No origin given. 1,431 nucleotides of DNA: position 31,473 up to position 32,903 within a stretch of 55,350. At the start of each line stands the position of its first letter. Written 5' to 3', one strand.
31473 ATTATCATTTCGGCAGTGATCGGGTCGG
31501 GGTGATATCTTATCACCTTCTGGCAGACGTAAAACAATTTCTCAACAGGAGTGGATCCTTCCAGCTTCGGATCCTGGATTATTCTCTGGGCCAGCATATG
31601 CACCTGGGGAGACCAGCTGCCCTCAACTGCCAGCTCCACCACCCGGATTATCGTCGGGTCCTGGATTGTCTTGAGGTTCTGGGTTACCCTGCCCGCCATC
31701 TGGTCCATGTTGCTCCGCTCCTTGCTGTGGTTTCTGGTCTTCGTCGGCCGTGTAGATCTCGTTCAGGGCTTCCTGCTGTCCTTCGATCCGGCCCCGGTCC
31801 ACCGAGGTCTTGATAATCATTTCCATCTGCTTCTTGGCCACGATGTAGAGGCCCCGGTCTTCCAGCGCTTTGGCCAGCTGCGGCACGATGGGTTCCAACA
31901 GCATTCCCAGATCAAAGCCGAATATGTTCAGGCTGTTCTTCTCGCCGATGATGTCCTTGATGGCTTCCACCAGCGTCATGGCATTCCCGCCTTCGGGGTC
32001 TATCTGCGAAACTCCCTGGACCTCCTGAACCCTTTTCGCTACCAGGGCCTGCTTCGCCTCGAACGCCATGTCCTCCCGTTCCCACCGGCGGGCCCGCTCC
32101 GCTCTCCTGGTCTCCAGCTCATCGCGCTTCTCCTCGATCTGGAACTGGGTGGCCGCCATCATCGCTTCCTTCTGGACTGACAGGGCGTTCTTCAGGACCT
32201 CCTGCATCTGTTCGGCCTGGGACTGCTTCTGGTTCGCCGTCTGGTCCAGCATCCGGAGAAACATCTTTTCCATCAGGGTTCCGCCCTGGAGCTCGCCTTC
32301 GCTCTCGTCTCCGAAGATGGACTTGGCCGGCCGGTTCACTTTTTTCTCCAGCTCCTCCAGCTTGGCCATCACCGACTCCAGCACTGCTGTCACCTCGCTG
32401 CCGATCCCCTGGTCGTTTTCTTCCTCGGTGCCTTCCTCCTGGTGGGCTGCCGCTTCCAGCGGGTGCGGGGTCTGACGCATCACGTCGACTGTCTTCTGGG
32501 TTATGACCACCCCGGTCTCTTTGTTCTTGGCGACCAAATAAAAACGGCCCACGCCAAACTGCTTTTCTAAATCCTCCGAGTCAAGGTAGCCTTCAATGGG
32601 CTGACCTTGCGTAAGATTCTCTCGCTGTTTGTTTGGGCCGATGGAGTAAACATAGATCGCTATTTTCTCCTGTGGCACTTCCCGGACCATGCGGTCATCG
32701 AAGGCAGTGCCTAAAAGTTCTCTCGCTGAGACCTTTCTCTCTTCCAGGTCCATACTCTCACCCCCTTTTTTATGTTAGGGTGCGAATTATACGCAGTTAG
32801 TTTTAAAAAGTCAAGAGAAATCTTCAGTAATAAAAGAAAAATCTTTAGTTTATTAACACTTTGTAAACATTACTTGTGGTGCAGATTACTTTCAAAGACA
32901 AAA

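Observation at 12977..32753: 20-kb late unit with no recognisable terminase, portal, tape measure or HK97 capsid; membrane proteins, tethered lysins and two small beta-rich capsid candidates instead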

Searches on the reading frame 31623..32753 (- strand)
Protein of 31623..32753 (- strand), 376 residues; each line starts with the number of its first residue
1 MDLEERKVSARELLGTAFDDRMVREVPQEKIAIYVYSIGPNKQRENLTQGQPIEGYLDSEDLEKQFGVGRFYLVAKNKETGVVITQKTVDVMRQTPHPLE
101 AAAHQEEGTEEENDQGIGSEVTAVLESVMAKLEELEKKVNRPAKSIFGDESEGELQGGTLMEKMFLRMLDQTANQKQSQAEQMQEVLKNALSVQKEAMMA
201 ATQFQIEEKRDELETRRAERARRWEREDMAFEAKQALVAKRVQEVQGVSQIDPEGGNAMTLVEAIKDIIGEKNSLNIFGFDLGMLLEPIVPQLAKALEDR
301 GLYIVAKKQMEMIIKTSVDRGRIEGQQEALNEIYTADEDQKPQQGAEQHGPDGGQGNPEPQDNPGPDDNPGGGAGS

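Call 6: search_protein_families(library=phrogs, proteins=[window:31623-32753:-], max_evalue=0.01)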
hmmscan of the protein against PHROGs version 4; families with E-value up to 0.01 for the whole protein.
window:31623-32753:- (376 aa): 0 families

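Call 7: search_protein_families(library=pfam, proteins=[window:31623-32753:-], max_evalue=0.01)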
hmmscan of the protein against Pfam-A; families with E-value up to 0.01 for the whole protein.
window:31623-32753:- (376 aa): 0 families

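Call 89: search_protein_families(library=phrogs, max_evalue=10, proteins=[window:31623-32753:-])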
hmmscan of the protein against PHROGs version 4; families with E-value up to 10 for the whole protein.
window:31623-32753:- (376 aa): 4 families
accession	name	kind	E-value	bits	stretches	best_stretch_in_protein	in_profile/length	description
phrog_27464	-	unknown function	0.08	13.8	1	181-268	8-95/157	-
phrog_3879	-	unknown function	0.67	10.8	1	116-138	32-54/54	-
phrog_5695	-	unknown function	1.5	10.5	1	172-213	54-95/97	-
phrog_30555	-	unknown function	5.3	8.3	1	323-345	20-42/53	-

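Call 97: search_protein_families(library=ncbifam, max_evalue=0.1, proteins=[window:31623-32753:-])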
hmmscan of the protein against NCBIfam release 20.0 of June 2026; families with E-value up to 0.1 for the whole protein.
window:31623-32753:- (376 aa): 0 families
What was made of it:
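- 31623..32753 (-): 376-aa acidic coiled-coil protein, first gene of the unit. Scaffold or size-determining candidate (inferred). No family hit (calls 6, 7, 89, 97).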
